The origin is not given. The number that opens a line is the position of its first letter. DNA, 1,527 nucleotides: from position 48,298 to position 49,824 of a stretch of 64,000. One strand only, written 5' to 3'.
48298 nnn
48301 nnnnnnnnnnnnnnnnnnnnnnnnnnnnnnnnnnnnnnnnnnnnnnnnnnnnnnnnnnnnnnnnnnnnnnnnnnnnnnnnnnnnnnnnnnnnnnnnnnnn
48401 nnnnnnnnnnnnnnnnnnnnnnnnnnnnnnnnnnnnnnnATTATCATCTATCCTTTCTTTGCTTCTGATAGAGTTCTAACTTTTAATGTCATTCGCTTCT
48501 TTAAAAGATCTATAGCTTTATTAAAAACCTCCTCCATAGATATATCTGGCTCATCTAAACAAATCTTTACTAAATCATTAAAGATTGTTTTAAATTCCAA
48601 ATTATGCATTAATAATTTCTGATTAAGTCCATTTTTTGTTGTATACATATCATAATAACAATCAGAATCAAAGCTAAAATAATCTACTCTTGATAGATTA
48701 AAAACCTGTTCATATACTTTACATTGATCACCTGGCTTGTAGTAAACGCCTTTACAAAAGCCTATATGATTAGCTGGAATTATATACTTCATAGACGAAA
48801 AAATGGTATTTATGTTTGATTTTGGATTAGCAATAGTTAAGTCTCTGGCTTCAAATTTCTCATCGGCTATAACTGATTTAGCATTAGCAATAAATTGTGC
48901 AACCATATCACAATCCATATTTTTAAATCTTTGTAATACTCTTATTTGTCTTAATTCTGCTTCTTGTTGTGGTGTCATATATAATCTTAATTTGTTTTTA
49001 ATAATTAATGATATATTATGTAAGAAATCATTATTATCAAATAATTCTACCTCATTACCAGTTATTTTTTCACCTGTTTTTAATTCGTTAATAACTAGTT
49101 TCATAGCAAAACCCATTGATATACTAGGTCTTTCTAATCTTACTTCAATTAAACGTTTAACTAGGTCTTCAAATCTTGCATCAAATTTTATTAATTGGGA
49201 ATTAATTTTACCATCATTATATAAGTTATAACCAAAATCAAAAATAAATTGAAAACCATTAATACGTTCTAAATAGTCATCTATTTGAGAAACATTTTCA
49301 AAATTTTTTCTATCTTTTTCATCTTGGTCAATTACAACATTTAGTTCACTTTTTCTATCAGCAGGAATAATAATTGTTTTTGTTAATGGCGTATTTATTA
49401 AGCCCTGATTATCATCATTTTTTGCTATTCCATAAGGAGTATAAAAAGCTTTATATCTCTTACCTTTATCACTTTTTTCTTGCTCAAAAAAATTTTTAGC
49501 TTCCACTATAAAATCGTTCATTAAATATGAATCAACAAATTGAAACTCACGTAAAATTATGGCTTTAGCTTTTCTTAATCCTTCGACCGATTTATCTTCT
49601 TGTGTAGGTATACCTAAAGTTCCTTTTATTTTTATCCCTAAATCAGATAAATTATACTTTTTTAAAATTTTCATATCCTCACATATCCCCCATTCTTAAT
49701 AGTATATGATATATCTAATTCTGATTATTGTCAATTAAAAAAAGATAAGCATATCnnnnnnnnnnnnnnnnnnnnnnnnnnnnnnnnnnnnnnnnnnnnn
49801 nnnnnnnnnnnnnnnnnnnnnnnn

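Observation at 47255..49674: Tandem three-gene, four-domain paralog family of unknown function with its own promoter, wedged between tRNA-Val and ddl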

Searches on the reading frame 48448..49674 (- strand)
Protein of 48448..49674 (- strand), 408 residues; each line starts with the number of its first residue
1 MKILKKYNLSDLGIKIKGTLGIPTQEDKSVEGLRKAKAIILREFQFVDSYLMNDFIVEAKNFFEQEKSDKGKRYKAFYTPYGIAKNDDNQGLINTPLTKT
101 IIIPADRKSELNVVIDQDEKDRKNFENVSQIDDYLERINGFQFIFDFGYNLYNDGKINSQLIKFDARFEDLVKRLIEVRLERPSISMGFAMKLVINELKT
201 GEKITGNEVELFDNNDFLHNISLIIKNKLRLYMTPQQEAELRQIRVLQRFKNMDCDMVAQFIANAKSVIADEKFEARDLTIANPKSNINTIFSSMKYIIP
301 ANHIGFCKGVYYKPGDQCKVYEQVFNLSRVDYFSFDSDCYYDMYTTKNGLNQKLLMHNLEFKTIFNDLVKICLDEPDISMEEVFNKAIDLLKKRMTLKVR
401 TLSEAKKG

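Call 3: search_protein_families(library=pfam, proteins=[window:48448-49674:-], max_evalue=1)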
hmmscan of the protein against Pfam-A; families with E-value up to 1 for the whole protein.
window:48448-49674:- (408 aa): 2 families
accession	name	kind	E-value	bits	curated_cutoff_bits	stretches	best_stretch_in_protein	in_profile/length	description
PF13045.11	DUF3905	-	0.092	13.3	27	1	248-306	16-75/84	Protein of unknown function (DUF3905)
PF12323.14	HTH_OrfB_IS605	-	0.12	12.4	21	1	228-244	7-23/47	Helix-turn-helix domain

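Call 5: search_protein_families(library=ncbifam, proteins=[window:48448-49674:-], max_evalue=1)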
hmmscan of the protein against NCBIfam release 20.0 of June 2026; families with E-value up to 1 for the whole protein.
window:48448-49674:- (408 aa): 0 families

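Call 6: search_protein_families(library=phrogs, proteins=[window:48448-49674:-], max_evalue=1)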
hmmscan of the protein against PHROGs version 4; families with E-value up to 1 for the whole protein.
window:48448-49674:- (408 aa): 2 families
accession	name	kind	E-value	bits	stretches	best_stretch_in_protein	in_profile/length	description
phrog_35739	-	unknown function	0.23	12.2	1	52-64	1-13/38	-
phrog_28724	-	unknown function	0.35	11.8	1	147-221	31-101/142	-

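Call 7: search_protein_families(library=padloc, proteins=[window:48448-49674:-], max_evalue=1)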
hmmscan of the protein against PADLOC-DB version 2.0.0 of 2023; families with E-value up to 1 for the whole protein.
window:48448-49674:- (408 aa): 0 families

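Call 12: find_homologous_proteins(query=window:48448-49674:-)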
Query window:48448-49674:- (408 aa): 2 proteins with E <= 0.001 among 2827 candidates.
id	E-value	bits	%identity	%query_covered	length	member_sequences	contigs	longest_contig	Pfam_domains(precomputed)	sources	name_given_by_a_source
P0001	3.0e-266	901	100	100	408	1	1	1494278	-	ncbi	-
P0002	1.2e-86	309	41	97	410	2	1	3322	-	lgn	-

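Call 13: find_encoding_contigs(protein=P0001, flank=10000)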
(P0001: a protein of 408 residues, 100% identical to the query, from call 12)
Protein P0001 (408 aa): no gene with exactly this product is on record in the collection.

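Call 14: find_encoding_contigs(protein=P0002, flank=10000)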
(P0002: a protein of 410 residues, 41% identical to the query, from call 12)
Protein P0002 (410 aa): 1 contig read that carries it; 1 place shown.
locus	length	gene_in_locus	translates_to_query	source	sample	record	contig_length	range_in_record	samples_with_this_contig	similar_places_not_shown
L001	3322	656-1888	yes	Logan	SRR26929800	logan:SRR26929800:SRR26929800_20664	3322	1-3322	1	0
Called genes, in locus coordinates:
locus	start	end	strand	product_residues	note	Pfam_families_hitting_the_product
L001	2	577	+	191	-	?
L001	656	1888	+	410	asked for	-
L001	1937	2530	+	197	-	-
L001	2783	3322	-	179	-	?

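Call 16: find_related_loci(query=window:48448-49674:-, collection=genome_contigs, flank=10000)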
Query window:48448-49674:- (408 aa) in genome_contigs; peptide patterns used: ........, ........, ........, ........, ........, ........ (x = any residue, [..] = any of these).
108 stretches matched a pattern, but none encodes a relative of the query by tblastn (E <= 1e-3).

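Call 60: search_dna_similar(query=window:48448-49674:-, collection=phages, mode=protein, max_evalue=0.1, max_rows=10)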
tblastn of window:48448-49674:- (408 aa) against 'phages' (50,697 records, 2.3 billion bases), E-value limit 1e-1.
No match.

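Call 61: search_dna_similar(query=window:48448-49674:-, collection=plasmids, mode=protein, max_evalue=0.1, max_rows=10)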
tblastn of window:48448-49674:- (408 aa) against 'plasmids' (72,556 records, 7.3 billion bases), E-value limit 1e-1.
No match.

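Call 64: find_related_loci(query=A3, collection=metagenome_contigs, flank=10000)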
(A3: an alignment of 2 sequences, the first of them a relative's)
Query A3 (408 aa) in metagenome_contigs; peptide patterns used: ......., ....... (x = any residue, [..] = any of these).
483 stretches matched a pattern, but none encodes a relative of the query by tblastn (E <= 1e-3).

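Call 79: predict_structure(alignment_id=A4)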
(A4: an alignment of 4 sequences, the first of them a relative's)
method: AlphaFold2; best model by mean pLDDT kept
length: 408 residues; sequences in the alignment: 4
mean_pLDDT: 71.9   pTM: 0.44
mean pLDDT of the five models: 71.9, 70.3, 68.6, 68.5, 62.9
residues with pLDDT >= 90: 67; 70-90: 195; 50-70: 78; < 50: 68
segments of 3 or more residues with pLDDT < 50: 1-29, 207-234, 283-290
pLDDT, mean of each block of 10 residues (from residue 1): 27 25 36 67 82 90 83 84 55 66 90 84 69 86 77 84 91 89 75 83 58 36 37 54 78 88 92 83 47 76 72 56 70 81 78 83 90 86 94 85 56
secondary structure, 60 per line:
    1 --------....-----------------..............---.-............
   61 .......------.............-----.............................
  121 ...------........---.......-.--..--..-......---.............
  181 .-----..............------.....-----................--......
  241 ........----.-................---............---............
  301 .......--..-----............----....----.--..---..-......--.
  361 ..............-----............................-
elements in order: H9-12 H30-43 H49-67 E74-86 E92-104 H105-123 H130-137 E141-144 H159-164 H168-181 H187-200 H207-211 H217-232 H235-248 H255-270 E274-285 E289-300 H301-307 H317-328 E333-336 H352-357 H360-374 H380-407
